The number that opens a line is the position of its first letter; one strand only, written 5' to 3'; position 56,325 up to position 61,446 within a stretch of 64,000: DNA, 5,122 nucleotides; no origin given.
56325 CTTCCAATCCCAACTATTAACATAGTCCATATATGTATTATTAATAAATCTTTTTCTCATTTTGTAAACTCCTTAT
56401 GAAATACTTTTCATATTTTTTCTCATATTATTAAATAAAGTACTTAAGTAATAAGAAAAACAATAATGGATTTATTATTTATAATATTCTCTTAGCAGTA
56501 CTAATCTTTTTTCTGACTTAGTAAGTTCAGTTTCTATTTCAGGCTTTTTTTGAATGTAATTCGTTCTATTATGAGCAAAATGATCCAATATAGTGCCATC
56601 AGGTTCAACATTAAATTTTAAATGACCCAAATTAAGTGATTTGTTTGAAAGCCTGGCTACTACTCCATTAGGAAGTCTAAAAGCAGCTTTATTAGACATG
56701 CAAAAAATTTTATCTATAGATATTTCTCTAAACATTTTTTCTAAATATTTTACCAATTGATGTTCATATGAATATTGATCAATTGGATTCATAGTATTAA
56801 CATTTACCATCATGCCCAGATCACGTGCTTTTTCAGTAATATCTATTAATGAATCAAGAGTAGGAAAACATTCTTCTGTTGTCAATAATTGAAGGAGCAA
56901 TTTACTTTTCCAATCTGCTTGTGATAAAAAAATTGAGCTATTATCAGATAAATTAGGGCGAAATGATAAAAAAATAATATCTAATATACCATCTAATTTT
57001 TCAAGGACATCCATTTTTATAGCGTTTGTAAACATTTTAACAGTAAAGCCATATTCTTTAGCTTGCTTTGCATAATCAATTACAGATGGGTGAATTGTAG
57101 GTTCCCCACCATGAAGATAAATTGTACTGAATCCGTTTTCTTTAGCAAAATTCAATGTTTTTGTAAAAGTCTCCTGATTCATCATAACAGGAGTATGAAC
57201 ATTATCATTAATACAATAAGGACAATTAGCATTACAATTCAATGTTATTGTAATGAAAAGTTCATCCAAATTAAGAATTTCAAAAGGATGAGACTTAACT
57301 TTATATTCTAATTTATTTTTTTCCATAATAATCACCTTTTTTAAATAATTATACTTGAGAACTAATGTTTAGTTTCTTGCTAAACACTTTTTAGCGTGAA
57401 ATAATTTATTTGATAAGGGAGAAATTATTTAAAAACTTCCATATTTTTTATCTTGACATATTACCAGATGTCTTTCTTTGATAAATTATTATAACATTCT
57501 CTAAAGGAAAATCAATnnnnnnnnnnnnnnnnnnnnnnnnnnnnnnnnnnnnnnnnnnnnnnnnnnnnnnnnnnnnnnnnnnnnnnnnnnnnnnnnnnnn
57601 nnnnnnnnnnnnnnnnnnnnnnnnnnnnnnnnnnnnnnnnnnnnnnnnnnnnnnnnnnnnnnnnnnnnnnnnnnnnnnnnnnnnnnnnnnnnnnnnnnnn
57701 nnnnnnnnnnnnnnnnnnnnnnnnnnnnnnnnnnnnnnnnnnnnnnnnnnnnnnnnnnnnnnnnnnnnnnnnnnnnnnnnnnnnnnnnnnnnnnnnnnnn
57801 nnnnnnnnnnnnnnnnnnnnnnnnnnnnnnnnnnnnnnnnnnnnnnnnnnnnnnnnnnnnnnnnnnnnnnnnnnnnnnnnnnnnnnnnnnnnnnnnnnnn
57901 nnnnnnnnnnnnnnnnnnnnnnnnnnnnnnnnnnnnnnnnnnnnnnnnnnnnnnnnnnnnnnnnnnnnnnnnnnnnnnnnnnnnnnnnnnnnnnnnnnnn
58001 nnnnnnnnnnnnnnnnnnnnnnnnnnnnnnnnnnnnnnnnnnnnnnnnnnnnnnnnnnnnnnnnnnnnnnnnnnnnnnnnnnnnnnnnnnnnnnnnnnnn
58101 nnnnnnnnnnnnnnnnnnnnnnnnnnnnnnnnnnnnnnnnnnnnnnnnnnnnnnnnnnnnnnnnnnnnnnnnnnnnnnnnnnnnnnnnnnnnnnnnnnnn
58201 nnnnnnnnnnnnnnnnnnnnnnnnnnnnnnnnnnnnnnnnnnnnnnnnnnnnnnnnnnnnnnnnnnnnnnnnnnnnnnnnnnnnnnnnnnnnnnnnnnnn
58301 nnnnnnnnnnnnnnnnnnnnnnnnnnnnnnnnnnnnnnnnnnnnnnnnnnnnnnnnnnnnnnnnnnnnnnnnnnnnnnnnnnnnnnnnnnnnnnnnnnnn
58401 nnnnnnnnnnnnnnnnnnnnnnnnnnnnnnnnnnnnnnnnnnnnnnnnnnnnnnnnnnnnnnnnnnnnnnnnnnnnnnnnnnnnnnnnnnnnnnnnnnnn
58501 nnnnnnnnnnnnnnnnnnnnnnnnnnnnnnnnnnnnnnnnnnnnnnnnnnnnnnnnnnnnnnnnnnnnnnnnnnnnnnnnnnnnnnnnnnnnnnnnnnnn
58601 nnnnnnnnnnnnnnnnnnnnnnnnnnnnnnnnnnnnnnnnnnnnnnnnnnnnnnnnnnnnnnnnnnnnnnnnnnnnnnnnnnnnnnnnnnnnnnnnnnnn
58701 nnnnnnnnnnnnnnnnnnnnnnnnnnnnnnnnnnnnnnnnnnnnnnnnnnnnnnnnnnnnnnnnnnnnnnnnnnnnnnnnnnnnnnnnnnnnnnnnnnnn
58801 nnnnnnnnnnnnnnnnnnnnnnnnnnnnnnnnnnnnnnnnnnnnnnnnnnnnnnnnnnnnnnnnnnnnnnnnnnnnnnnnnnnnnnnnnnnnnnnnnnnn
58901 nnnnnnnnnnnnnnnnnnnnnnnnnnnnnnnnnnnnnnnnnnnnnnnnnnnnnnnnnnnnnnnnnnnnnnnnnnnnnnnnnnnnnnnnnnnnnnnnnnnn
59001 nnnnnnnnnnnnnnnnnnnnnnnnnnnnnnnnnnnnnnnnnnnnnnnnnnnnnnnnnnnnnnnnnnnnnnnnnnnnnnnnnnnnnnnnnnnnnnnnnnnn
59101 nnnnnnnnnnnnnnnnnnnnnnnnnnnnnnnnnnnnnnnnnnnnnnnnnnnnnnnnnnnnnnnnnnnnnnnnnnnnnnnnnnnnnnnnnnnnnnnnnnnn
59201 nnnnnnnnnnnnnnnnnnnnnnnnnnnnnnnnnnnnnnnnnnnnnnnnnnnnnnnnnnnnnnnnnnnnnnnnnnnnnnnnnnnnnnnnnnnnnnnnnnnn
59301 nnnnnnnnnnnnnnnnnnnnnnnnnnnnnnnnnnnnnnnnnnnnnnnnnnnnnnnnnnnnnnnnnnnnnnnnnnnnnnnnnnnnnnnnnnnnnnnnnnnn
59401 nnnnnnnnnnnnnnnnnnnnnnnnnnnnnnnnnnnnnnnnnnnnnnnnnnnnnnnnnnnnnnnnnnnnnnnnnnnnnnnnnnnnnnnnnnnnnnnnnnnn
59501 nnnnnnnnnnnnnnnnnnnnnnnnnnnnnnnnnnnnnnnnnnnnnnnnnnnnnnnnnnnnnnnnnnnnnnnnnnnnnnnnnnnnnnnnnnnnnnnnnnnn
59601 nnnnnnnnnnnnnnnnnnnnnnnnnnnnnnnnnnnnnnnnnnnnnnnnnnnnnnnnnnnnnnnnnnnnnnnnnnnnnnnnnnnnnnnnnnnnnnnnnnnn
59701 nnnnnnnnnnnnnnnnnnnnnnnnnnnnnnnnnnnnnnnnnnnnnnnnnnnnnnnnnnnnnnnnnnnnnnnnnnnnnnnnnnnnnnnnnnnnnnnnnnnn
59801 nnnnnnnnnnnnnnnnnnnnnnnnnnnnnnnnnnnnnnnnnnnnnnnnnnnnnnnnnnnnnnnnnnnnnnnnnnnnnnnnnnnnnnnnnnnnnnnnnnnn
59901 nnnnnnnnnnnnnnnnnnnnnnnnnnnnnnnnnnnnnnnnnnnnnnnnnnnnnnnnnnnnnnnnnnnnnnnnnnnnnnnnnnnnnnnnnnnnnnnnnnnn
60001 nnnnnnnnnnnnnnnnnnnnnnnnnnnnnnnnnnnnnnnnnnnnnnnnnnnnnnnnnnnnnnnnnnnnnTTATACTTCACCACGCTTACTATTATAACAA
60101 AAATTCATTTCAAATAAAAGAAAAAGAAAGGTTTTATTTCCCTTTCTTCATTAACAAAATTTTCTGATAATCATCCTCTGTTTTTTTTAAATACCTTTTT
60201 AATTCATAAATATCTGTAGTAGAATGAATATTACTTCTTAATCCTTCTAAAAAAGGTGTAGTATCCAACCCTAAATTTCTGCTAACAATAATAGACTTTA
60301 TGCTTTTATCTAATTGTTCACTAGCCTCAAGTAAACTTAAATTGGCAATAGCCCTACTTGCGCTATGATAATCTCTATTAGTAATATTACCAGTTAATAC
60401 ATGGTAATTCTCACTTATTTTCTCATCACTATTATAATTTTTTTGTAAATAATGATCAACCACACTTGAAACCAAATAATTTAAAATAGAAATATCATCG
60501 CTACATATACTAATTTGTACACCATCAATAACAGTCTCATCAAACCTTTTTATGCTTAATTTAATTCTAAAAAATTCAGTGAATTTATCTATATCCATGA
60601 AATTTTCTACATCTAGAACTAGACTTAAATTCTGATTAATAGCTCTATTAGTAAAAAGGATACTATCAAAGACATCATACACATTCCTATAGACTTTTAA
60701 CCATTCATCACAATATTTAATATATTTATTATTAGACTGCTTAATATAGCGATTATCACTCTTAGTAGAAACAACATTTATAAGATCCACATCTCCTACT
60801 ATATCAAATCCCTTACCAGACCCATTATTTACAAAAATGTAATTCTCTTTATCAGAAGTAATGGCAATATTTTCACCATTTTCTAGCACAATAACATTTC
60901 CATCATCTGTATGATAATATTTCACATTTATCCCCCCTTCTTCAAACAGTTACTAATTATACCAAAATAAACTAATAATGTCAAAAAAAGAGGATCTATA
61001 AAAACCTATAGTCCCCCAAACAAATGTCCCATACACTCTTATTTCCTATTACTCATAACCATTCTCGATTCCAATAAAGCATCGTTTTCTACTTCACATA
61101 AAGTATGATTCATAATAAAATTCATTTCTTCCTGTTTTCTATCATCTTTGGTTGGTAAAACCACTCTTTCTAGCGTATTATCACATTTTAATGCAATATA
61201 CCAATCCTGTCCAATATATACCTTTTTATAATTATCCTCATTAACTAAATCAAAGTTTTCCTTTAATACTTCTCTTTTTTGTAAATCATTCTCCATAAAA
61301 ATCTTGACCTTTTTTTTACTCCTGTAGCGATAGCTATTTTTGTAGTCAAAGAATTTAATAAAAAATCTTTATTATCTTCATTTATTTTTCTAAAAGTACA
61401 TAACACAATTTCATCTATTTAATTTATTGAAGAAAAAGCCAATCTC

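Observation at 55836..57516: Stand-alone radical-SAM + DUF402 cassette where mutL is expected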

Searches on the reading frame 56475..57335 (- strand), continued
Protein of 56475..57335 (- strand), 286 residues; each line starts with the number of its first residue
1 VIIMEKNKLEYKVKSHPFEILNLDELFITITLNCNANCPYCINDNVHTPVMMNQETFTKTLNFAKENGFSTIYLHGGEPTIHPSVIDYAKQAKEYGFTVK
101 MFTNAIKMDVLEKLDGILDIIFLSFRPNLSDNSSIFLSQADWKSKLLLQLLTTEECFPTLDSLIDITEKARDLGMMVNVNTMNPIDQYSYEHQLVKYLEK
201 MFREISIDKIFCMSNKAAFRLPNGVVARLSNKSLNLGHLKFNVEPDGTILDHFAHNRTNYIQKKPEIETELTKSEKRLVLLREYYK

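Call 86: search_protein_families(library=pfam, proteins=[L022:10860-11354:-, L002:1819-2358:+, L010:9293-9844:-, L012:12941-14047:-, L010:6547-7743:-, L020:9338-9916:-, L017:10984-12255:+, L012:11606-12478:+], max_evalue=0.001)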
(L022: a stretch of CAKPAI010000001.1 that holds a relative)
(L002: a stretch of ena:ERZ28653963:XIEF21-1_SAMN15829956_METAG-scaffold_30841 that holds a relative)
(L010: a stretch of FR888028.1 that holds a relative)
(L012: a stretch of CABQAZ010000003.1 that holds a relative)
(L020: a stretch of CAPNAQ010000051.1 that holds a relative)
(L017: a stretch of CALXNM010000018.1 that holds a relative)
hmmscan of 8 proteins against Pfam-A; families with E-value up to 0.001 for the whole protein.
L022:10860-11354:- (164 aa): 0 families

L002:1819-2358:+ (179 aa): 5 families
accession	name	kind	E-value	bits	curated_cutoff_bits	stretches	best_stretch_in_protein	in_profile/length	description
PF00005.33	ABC_tran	-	3e-05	25.1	25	1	4-40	13-51/137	ABC transporter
PF13207.12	AAA_17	-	3.3e-05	24.6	27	0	8-29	1-22/136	AAA domain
PF03029.23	ATP_bind_1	-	0.00014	22.2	27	1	7-56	1-54/240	Conserved hypothetical ATP binding protein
PF13238.12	AAA_18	-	0.00016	22.6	29.4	1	5-58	1-55/128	AAA domain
PF13521.12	AAA_28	-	0.00048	20.8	27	1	4-29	1-26/164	AAA domain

L010:9293-9844:- (183 aa): 1 family
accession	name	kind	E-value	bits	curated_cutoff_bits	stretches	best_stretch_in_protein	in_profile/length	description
PF00293.34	NUDIX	-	1.9e-14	54.3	21.1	1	22-146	5-127/134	NUDIX domain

L012:12941-14047:- (368 aa): 1 family
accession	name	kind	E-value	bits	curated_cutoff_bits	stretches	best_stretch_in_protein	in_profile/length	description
PF01076.25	Mob_Pre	-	5.4e-32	111.6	25.5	1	2-166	42-196/196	Plasmid recombination enzyme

L010:6547-7743:- (398 aa): 3 families
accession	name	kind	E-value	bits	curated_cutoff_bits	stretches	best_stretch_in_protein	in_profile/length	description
PF07508.19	Recombinase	-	7e-25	87.7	21.1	1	33-156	2-100/102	Recombinase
PF13408.12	Zn_ribbon_recom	-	1.2e-14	54.8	25.3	1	171-231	3-58/58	Recombinase zinc beta ribbon domain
PF14287.11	DUF4368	-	1.2e-05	25.9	25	1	325-372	7-62/67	Domain of unknown function (DUF4368)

L020:9338-9916:- (192 aa): 1 family
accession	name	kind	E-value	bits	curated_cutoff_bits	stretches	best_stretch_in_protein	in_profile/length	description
PF13751.12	DDE_Tnp_1_6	-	3.7e-34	118.1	25.1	1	18-142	1-124/125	Transposase DDE domain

L017:10984-12255:+ (423 aa): 8 families
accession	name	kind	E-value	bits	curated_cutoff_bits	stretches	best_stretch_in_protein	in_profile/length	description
PF00132.30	Hexapep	-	3.1e-26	90.4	27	3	366-399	2-35/36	Bacterial transferase hexapeptide (six repeats)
PF00483.29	NTP_transferase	-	6.9e-23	81.9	21.2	1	10-224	2-223/245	Nucleotidyl transferase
PF12804.13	NTP_transf_3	-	5e-18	66.2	27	1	10-128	1-116/160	MobA-like NTP transferase domain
PF25084.1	LbH_EIF2B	-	5.9e-12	46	54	1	262-349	13-99/105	EIF2B subunit epsilon LbH domain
PF01128.25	IspD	-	2.1e-11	44.4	27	1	8-138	1-132/221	2-C-methyl-D-erythritol 4-phosphate cytidylyltransferase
PF14602.12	Hexapep_2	-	3.7e-09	36.6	27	1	366-399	2-33/34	Hexapeptide repeat of succinyl-transferase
PF02348.25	CTP_transf_3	-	9.3e-06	26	22.6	1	10-132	2-124/217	Cytidylyltransferase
PF24894.1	Hexapep_GlmU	-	0.00026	21.5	23.3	0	261-300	48-86/104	GlmU-like, C-terminal hexapeptide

L012:11606-12478:+ (290 aa): 1 family
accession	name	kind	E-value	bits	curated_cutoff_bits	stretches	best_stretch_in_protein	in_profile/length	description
PF02811.25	PHP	-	1.6e-09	38.8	26.4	1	3-195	1-94/164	PHP domain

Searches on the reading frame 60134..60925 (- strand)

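Call 3: search_protein_families(library=pfam, proteins=[window:60134-60925:-], max_evalue=0.1)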
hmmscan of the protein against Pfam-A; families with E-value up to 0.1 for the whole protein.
window:60134-60925:- (263 aa): 0 families

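Call 4: search_protein_families(library=ncbifam, proteins=[window:60134-60925:-], max_evalue=0.1)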
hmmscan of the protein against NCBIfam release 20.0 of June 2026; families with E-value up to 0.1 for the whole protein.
window:60134-60925:- (263 aa): 2 families
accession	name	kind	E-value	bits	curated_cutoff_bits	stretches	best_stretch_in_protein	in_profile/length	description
TIGR01420.1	pilT_fam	subfamily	0.042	13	319.1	1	203-239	162-198/343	PilT/PilU family type 4a pilus ATPase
TIGR00017.1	cmk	equivalog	0.05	13.3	135.55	1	25-212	24-206/217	(d)CMP kinase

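Call 6: search_protein_families(library=padloc, proteins=[window:60134-60925:-], max_evalue=0.1)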
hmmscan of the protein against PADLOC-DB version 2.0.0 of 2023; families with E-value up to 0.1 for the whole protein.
window:60134-60925:- (263 aa): 0 families

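Call 7: search_protein_families(library=phrogs, proteins=[window:60134-60925:-], max_evalue=0.1)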
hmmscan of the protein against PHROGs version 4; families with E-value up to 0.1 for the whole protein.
window:60134-60925:- (263 aa): 1 family
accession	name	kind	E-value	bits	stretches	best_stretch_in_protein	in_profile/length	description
phrog_8512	-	unknown function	0.017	16.2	1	180-261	11-93/118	-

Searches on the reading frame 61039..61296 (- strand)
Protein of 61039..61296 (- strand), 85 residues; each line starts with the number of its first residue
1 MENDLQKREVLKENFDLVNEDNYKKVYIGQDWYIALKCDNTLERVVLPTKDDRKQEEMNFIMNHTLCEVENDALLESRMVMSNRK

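Call 3: search_protein_families(library=pfam, proteins=[window:61039-61296:-], max_evalue=0.1)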
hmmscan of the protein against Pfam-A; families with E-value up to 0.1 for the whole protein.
window:61039-61296:- (85 aa): 1 family
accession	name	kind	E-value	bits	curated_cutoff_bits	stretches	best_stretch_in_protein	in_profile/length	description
PF01290.25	Thymosin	-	0.028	14.6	24.8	1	36-56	16-36/39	Thymosin beta-4 family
